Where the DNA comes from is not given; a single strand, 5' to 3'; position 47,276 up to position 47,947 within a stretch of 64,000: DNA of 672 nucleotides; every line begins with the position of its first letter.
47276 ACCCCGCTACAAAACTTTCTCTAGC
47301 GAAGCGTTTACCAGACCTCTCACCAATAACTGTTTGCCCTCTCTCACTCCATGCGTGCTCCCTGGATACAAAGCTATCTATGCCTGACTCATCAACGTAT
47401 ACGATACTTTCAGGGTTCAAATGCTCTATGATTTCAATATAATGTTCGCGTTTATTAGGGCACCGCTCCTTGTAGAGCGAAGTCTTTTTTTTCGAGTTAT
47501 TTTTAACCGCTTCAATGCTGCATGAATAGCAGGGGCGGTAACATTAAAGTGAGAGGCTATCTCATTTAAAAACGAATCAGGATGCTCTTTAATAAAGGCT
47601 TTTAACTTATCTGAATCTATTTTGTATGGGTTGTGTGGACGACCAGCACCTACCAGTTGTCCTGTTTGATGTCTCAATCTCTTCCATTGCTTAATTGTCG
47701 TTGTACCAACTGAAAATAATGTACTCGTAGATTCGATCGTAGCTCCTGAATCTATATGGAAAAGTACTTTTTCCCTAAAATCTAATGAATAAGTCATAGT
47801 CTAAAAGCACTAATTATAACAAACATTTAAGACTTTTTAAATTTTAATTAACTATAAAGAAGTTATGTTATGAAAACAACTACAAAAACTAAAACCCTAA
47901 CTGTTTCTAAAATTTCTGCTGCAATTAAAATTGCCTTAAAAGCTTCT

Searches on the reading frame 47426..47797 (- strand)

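Call 91: search_protein_families(library=pfam, proteins=[window:47426-47797:-], max_evalue=0.001)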
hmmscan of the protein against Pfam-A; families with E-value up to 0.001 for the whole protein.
window:47426-47797:- (123 aa): 2 families
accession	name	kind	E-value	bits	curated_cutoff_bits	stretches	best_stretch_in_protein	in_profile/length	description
PF01710.22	HTH_Tnp_IS630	-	1.2e-23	83.9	21.3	1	1-110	1-106/119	Transposase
PF13518.12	HTH_28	-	0.00061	20.3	25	0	7-46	1-40/52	Helix-turn-helix domain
